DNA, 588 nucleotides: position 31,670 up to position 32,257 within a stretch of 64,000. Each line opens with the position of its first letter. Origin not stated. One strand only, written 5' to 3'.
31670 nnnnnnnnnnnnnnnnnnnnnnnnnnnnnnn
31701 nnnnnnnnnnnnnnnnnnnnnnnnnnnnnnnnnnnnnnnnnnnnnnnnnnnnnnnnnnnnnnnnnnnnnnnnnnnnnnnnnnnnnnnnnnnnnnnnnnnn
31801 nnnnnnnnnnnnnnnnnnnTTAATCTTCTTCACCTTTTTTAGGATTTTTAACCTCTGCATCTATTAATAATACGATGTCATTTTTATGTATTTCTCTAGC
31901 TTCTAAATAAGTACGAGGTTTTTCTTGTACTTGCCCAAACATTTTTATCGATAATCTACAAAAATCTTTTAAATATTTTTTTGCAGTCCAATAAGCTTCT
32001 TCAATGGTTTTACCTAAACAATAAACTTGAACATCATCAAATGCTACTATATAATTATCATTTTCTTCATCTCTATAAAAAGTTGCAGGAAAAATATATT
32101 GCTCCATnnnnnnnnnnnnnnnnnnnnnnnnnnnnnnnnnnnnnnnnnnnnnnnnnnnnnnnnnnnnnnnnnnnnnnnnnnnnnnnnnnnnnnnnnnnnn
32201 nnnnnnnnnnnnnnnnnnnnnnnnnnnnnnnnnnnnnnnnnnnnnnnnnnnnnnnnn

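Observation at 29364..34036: A 4.7-kb five-gene island of unknown function splits the otherwise invariant rpoBC - rpsL junction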

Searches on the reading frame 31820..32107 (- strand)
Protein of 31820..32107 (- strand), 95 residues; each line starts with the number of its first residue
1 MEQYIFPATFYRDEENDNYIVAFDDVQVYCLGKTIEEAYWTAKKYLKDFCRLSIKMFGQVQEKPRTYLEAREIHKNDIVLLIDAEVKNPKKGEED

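Call 3: search_protein_families(library=pfam, proteins=[window:31820-32107:-], max_evalue=1)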
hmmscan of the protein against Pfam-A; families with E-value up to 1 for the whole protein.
window:31820-32107:- (95 aa): 3 families
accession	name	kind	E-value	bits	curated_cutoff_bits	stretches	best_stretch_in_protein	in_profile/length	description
PF12910.14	PHD_like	-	0.0012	19.3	27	1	2-50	52-100/141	Antitoxin of toxin-antitoxin, RelE / RelB, TA system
PF12971.12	NAGLU_N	-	0.0088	16.3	28.3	1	13-61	26-74/82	Alpha-N-acetylglucosaminidase (NAGLU) N-terminal domain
PF18115.7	Tudor_3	-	0.1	13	25.8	1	6-27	17-40/52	DNA repair protein Crb2 Tudor domain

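Call 4: search_protein_families(library=ncbifam, proteins=[window:31820-32107:-], max_evalue=1)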
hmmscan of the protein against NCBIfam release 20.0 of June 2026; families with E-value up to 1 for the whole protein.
window:31820-32107:- (95 aa): 1 family
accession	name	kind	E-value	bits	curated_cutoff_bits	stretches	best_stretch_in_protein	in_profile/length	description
NF001597.0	PRK00394.2-2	subfamily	0.11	12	255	1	5-59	39-94/183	TATA-box-binding protein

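Call 15: search_protein_families(library=phrogs, proteins=[window:31820-32107:-], max_evalue=0.1)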
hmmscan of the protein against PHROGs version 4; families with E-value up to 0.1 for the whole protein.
window:31820-32107:- (95 aa): 3 families
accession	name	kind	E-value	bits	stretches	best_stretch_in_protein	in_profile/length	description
phrog_497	-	moron, auxiliary metabolic gene and host takeover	9.6e-05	23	1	2-56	9-63/342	toxin-antitoxin system HicB-like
phrog_11958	-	unknown function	0.02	16.1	1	5-47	3-46/84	-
phrog_37441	-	unknown function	0.037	14.8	1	24-40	29-46/52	-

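Call 16: search_protein_families(library=padloc, proteins=[window:31820-32107:-], max_evalue=0.1)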
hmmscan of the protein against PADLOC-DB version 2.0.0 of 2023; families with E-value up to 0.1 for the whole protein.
window:31820-32107:- (95 aa): 0 families

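Call 17: find_homologous_proteins(query=window:31820-32107:-, max_evalue=0.001)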
Query window:31820-32107:- (95 aa): 36 proteins with E <= 0.001 among 38 candidates.
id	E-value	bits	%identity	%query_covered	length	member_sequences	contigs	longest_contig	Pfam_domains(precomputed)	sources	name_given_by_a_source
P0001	4.6e-58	211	100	100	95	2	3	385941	-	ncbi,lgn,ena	-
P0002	1.3e-51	190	91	100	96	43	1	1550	-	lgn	-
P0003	8.3e-49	181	82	100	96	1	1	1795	PF15970.12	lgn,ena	-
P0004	5.2e-48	179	83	100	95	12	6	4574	-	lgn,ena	-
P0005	5.8e-48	179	82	100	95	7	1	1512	-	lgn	-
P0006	8.4e-48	178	87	96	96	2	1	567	-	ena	-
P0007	1.9e-47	177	83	100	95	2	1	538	-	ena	-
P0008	2.5e-47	177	84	99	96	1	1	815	-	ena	-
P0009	4.1e-47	176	81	100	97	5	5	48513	-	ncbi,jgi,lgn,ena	jgi:hypothetical protein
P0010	2.0e-46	174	81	100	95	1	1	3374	-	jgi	-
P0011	9.0e-46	172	80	99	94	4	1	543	-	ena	-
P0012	2.3e-45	170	82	99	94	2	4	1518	-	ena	-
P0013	2.6e-45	170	80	99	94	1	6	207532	-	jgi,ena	-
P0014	6.4e-45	169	81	99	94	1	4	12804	-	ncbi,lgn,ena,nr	ncbi:MAG: hypothetical protein IJD48_00835 [Clostridia bacterium]|nr:hypothetical protein [Clostridi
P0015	7.2e-45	169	80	99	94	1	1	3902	-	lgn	-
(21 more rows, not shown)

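Call 22: search_solved_structures(query=A2, max_evalue=10, show_alignments=2)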
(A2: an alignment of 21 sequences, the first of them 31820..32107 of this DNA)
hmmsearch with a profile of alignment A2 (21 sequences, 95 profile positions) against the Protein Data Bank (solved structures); distinct sequences matched with E-value up to 10: 7.
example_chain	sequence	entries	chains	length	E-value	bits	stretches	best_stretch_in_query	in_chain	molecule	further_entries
2w5f_A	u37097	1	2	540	0.0041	20.8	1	26-70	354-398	ENDO-1,4-BETA-XYLANASE Y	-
2wys_A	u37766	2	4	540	0.0041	20.8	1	26-70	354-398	ENDO-1,4-BETA-XYLANASE Y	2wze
1pcz_A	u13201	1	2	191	0.3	14.9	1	6-51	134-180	TATA-BINDING PROTEIN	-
4dng_A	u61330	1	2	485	0.36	14.6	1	30-85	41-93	Uncharacterized aldehyde dehydrogenase AldY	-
1ais_A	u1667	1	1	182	0.48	14.2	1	6-49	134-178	PROTEIN (TATA-BINDING PROTEIN)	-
1d3u_A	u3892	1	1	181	0.51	14.1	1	6-49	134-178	TATA-BINDING PROTEIN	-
4yxy_A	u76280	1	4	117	0.7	13.7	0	29-45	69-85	dTor_9x31L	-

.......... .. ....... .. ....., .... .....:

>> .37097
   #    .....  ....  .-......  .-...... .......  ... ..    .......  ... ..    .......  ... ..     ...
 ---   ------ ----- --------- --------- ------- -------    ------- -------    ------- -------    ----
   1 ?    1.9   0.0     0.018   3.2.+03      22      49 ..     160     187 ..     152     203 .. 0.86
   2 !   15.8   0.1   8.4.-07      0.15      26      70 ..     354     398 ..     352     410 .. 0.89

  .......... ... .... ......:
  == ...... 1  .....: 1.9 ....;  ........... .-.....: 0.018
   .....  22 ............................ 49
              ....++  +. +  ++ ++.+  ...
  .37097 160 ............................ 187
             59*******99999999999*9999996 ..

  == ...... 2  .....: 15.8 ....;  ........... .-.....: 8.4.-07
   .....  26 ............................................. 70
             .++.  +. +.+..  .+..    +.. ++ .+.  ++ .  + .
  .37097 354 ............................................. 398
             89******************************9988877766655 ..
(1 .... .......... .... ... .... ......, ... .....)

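Call 29: predict_structure(alignment_id=A2)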
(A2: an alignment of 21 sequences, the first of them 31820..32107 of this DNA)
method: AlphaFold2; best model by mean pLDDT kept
length: 95 residues; sequences in the alignment: 21
mean_pLDDT: 90.3   pTM: 0.79
mean pLDDT of the five models: 90.3, 89.9, 89.6, 89.4, 85.8
residues with pLDDT >= 90: 79; 70-90: 9; 50-70: 5; < 50: 2
segments of 3 or more residues with pLDDT < 50: none
pLDDT, mean of each block of 10 residues (from residue 1): 93 95 92 96 96 92 93 91 85 50
secondary structure, 60 per line:
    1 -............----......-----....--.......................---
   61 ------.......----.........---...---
elements in order: E2-13 E18-23 E29-32 H35-57 H67-73 E78-86
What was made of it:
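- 31820..32107 (-): C95: a 95-aa protein consisting only of a HicB N-terminal-domain fold. It is native to this junction and linked to the str operon. AlphaFold2 model with pLDDT 90 (call 29).
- On HicB antitoxin (type II HicAB) - for C95: Model with pLDDT 90 (call 29). C95 is 95 aa. The model contains the N-terminal domain and a short charged tail only (call 29).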

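Call 31: search_protein_representatives(alignment_id=A2)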
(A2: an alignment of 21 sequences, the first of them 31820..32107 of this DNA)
Query: 21 sequences, 95 profile positions. Proteins with E-value up to 0.001 (for the whole library): 96; up to 1e-10: 25; up to 1e-30: 2. The best 96 are listed.
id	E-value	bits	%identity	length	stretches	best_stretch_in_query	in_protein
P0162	1.5e-34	134.5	-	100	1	1-94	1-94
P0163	5.4e-33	129.5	-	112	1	1-89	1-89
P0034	2.7e-28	114.4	-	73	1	1-58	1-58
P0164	2.7e-24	101.6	-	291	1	1-91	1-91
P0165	1.7e-22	95.8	-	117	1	1-86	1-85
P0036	4.2e-20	88.2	-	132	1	43-94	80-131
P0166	1.0e-19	87.0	-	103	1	1-92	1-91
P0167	4.0e-19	85.0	-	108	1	2-90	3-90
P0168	6.4e-19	84.4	-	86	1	1-86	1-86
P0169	2.2e-17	79.4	-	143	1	1-94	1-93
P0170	3.3e-17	78.9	-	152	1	1-93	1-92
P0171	4.5e-15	72.0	-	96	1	2-93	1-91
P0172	1.4e-14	70.4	-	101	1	2-90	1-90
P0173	1.8e-14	70.1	-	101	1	1-90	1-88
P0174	4.0e-14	69.0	-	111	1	1-89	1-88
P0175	9.1e-13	64.6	-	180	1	1-93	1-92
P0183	6.2e-11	58.8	-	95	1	2-92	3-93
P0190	9.3e-10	55.0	-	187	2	2-85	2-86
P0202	2.0e-08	50.7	-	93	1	1-91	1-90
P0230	2.5e-05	40.8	-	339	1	2-92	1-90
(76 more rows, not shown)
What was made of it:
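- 31820..32107 (-): The family is small: 96 representatives among 1.84 billion proteins (call 31).
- Closest known: Stand-alone HicB-like / UPF0150 proteins. Different: C95 belongs to a small distinct family of 96 representatives that match it full-length over about 90 residues (call 31).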

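Call 33: find_encoding_contigs(protein=P0171, flank=5000, max_places=4)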
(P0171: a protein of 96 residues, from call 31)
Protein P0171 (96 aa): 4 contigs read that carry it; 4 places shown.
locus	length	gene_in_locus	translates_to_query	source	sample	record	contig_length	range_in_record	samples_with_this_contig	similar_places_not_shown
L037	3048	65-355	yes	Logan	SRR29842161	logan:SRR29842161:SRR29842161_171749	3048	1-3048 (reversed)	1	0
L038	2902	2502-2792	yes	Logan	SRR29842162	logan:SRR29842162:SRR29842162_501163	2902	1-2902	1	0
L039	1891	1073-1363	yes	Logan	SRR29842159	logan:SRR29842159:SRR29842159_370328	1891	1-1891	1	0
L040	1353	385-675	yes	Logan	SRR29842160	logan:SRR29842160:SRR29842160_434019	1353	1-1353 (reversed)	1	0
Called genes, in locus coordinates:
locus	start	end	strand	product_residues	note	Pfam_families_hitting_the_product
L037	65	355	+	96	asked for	PF15919:HicB_lk_antitox (weak)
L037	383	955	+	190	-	-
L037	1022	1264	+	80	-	-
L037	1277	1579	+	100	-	PF03840:SecG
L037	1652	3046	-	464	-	?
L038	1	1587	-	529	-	?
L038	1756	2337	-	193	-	PF06908:YpsA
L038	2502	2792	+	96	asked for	PF15919:HicB_lk_antitox (weak)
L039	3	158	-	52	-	?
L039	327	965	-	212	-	PF06908:YpsA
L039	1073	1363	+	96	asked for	PF15919:HicB_lk_antitox (weak)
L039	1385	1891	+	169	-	?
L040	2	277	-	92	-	?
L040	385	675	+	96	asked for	PF15919:HicB_lk_antitox (weak)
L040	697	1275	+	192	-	-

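Call 34: search_protein_families(library=pfam, proteins=[P0003, P0164, P0166, P0169, P0171, P0175, P0183, P0190, P0202, P0230], max_evalue=0.01)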
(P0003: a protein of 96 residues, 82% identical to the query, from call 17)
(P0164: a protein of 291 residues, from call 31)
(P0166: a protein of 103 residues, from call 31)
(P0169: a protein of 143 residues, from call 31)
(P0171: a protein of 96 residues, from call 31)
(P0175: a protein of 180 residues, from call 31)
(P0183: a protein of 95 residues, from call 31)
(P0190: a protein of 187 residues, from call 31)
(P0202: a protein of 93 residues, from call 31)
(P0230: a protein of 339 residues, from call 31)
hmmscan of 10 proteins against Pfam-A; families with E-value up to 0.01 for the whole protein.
P0003 (96 aa): 1 family
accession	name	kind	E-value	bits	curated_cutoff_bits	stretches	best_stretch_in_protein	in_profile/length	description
PF12910.14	PHD_like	-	0.00094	19.7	27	1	2-51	52-101/141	Antitoxin of toxin-antitoxin, RelE / RelB, TA system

P0164 (291 aa): 0 families

P0166 (103 aa): 1 family
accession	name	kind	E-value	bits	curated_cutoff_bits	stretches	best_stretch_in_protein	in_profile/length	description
PF15919.11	HicB_lk_antitox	-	3.4e-05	24.4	27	1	6-86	1-83/123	HicB_like antitoxin of bacterial toxin-antitoxin system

P0169 (143 aa): 1 family
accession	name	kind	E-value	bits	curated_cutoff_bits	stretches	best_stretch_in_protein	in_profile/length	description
PF15919.11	HicB_lk_antitox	-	1.3e-12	48.4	27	1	6-120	1-120/123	HicB_like antitoxin of bacterial toxin-antitoxin system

P0171 (96 aa): 2 families
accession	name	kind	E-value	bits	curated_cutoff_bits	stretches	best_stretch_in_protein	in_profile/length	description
PF15919.11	HicB_lk_antitox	-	3.5e-07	30.8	27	1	5-85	1-83/123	HicB_like antitoxin of bacterial toxin-antitoxin system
PF02527.21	GidB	-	0.0034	17.2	27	1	43-82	3-44/184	rRNA small subunit methyltransferase G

P0175 (180 aa): 1 family
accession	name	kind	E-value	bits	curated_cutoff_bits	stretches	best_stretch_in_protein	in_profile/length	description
PF15919.11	HicB_lk_antitox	-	1.4e-05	25.6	27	1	6-110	1-107/123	HicB_like antitoxin of bacterial toxin-antitoxin system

P0183 (95 aa): 0 families

P0190 (187 aa): 2 families
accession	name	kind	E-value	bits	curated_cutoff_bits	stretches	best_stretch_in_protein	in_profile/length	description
PF15919.11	HicB_lk_antitox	-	1.4e-17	64.4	27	2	6-84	1-79/123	HicB_like antitoxin of bacterial toxin-antitoxin system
PF21748.3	UPF0150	-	2.7e-06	27.6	27.3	1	8-52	10-54/64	UPF0150-like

P0202 (93 aa): 2 families
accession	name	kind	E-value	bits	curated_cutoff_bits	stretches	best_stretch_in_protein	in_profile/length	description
PF12910.14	PHD_like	-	0.0011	19.4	27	1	3-40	53-90/141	Antitoxin of toxin-antitoxin, RelE / RelB, TA system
PF15919.11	HicB_lk_antitox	-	0.0036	17.9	27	1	6-88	1-85/123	HicB_like antitoxin of bacterial toxin-antitoxin system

P0230 (339 aa): 2 families
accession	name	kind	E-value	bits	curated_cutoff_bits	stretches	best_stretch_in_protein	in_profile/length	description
PF15919.11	HicB_lk_antitox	-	8.6e-12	45.7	27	1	5-72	1-67/123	HicB_like antitoxin of bacterial toxin-antitoxin system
PF21748.3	UPF0150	-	9e-05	22.8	27.3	1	7-58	10-61/64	UPF0150-like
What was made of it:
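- On HicB antitoxin (type II HicAB) - for C95: Family members P0169, P0171, P0190 and P0230 pass the PF15919 threshold (call 34).
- Closest known: HicB antitoxin of type II HicAB systems. Same: More distant family members pass the Pfam HicB_lk_antitox threshold (call 34).
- More distant relatives of C95 pass the Pfam HicB_lk_antitox threshold (call 34), and C95 has a weak PHROG hit to HicB-like proteins (call 15).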

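Call 35: search_protein_families(library=pfam, proteins=[L037:383-955:+], max_evalue=0.01)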
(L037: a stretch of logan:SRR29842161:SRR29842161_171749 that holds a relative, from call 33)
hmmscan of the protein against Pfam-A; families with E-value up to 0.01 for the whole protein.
L037:383-955:+ (190 aa): 0 families

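Call 36: fold_search(model_id=the predicted structure, library=pdb)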
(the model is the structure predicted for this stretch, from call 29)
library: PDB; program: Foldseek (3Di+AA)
matches with E <= 10: 271; with E <= 0.001: 4
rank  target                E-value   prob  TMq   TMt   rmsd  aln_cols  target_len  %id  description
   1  6g1c_B                4.7e-05  1.00  0.75  0.82   2.2        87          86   21  Crystal structure of the N-terminal domain of Burkholderia Pseudomallei antitoxin HicB (released 2018-10-31)
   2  6g1c_V                3.8e-04  1.00  0.76  0.84   2.2        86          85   20  Crystal structure of the N-terminal domain of Burkholderia Pseudomallei antitoxin HicB (released 2018-10-31)
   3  5yrz_A                5.6e-04  1.00  0.65  0.43   7.3       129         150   14  Toxin-Antitoxin complex from Streptococcus pneumoniae (released 2018-05-23)
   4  6g1n_A                8.7e-04  1.00  0.71  0.53   7.2       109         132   18  Crystal structure of the Burkholderia Pseudomallei antitoxin HicB (released 2018-10-31)
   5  5yrz_C                1.1e-03  1.00  0.64  0.43  11.0       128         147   13  Toxin-Antitoxin complex from Streptococcus pneumoniae (released 2018-05-23)
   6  6g26_B                1.8e-03  1.00  0.69  0.50   6.4       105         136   17  The crystal structure of the Burkholderia pseudomallei HicAB complex (released 2018-10-31)
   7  6g1n_C                1.9e-03  1.00  0.71  0.52   2.8        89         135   20  Crystal structure of the Burkholderia Pseudomallei antitoxin HicB (released 2018-10-31)
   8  4p78_A                2.1e-03  1.00  0.60  0.65   3.5        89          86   13  HicA3 and HicB3 toxin-antitoxin complex (released 2014-08-27)
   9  6g26_A                2.3e-03  1.00  0.69  0.50   2.5        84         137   19  The crystal structure of the Burkholderia pseudomallei HicAB complex (released 2018-10-31)
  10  6g1c_C                2.6e-03  1.00  0.68  0.78   2.5        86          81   19  Crystal structure of the N-terminal domain of Burkholderia Pseudomallei antitoxin HicB (released 2018-10-31)
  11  4p7d_A                1.2e-02  1.00  0.57  0.43   4.4        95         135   13  Antitoxin HicB3 crystal structure (released 2014-08-27)
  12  6g1c_A                5.5e-02  1.00  0.64  0.78   2.6        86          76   15  Crystal structure of the N-terminal domain of Burkholderia Pseudomallei antitoxin HicB (released 2018-10-31)
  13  3k6q_A                6.6e-02  0.99  0.49  0.35   6.2        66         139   14  CRYSTAL STRUCTURE OF An antitoxin part of a putative toxin/antitoxin system (SWOL_0700) FROM SYNTROPHOMONAS WOLFEI SUB (released 2009-10-27)
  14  3k6q_B                6.2e-01  0.94  0.48  0.34   1.2        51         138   14  CRYSTAL STRUCTURE OF An antitoxin part of a putative toxin/antitoxin system (SWOL_0700) FROM SYNTROPHOMONAS WOLFEI SUB (released 2009-10-27)
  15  9cqg_G                7.0e-01  0.11  0.26  0.08  10.7        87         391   15  CRYSTAL STRUCTURE OF APO C-TERMINAL HIS-TAG DOG HSP47(36-418) IN A P 1 CRYSTAL FORM (released 2024-10-30)
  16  2yzt                  8.5e-01  0.28  0.32  0.44   6.6        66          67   12  Crystal structure of uncharacterized conserved protein from Thermus thermophilus HB8 (released 2007-11-06)
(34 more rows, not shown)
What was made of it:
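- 31820..32107 (-): Best Foldseek match is 6g1c, the HicB N-terminal domain (TM 0.75-0.84, rmsd 2.2 A; call 36).
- On HicB antitoxin (type II HicAB) - for C95: Foldseek best match 6g1c, E 4.7e-5, TM 0.75-0.84 (call 36). Solved HicB proteins with the DNA-binding domain are 132-150 residues long (call 36).
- Closest known: HicB antitoxin of type II HicAB systems. Same: The predicted C95 fold superposes on the HicB N-terminal domain (TM 0.75-0.84, rmsd 2.2 A over 87 residues; call 36).
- Closest known: Stand-alone HicB-like / UPF0150 proteins. Different: The structural match to 2yzt is weak (E 0.85; call 36).
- C95 has the fold of the HicB N-terminal, toxin-binding domain (call 36). Foldseek also returned low-probability partial matches of C95 to dsRNA-binding domains (call 36).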

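Call 37: list_cluster_members(proteins=[window:31820-32107:-, window:32204-33106:-, window:29935-31473:+, window:31498-31731:+, window:33378-33686:-])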
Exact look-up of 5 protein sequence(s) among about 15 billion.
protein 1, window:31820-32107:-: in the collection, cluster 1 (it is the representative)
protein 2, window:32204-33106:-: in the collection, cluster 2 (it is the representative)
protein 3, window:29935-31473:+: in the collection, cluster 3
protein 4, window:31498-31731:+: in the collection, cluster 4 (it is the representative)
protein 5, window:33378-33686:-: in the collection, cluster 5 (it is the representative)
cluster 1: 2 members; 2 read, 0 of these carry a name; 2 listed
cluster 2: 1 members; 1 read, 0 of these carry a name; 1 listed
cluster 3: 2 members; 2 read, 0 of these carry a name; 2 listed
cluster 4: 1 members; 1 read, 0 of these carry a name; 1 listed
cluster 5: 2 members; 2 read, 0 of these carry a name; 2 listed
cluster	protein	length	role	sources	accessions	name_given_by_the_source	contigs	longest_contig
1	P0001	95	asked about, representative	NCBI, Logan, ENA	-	-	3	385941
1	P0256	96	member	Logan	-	-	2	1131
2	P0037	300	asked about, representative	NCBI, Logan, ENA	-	-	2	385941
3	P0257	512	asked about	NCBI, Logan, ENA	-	-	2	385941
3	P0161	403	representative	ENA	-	-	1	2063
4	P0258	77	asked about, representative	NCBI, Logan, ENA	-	-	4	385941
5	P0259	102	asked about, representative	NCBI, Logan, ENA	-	-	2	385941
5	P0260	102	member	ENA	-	-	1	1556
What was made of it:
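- Checked: The 102-aa product is an exact match in the protein collection (call 37).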

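Call 62: find_encoding_contigs(protein=P0166, flank=5000, max_places=3)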
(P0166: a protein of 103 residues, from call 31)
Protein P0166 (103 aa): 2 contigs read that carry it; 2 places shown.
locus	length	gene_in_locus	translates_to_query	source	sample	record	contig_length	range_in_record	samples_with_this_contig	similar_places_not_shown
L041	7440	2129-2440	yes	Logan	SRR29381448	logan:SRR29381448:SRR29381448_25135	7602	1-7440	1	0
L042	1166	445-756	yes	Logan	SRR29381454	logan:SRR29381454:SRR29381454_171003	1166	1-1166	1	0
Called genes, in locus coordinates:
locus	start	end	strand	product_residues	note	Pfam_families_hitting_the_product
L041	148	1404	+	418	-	PF07523:Big_3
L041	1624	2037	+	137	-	-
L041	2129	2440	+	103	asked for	PF15919:HicB_lk_antitox (weak)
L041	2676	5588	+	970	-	PF07581:Glug (faint)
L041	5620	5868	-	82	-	PF13443:HTH_26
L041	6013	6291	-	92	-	PF04026:SpoVG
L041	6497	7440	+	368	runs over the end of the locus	?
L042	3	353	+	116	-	?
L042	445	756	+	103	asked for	PF15919:HicB_lk_antitox (weak)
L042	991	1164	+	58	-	?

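Call 63: find_encoding_contigs(protein=P0163, flank=5000, max_places=3)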
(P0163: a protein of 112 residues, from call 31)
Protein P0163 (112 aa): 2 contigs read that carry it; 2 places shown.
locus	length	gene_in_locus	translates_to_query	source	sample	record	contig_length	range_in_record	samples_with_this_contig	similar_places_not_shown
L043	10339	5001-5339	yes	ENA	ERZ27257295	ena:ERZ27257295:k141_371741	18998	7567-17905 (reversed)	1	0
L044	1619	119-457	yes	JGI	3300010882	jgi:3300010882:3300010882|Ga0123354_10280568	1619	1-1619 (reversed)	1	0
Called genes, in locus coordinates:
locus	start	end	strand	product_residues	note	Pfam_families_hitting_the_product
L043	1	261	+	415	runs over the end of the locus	PF02384:N6_Mtase (faint), PF05175:MTS, PF07669:Eco57I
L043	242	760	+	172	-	-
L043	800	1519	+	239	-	-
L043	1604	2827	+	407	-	PF13173:AAA_14, PF13635:DUF4143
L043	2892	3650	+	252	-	-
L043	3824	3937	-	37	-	-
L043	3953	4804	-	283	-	PF09335:VTT_dom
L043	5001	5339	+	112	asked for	-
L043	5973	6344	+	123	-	PF00164:Ribosom_S12_S23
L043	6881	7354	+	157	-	PF00177:Ribosomal_S7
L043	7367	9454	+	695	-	PF00009:GTP_EFTU, PF03144:GTP_EFTU_D2, PF22042:EF-G_D2, PF14492:EFG_III, PF16658:RF3_C (weak), PF03764:EFG_IV, PF00679:EFG_C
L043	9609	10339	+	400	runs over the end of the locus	PF00009:GTP_EFTU, PF03144:GTP_EFTU_D2, PF03143:GTP_EFTU_D3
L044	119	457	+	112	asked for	-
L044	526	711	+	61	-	-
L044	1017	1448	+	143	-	PF00164:Ribosom_S12_S23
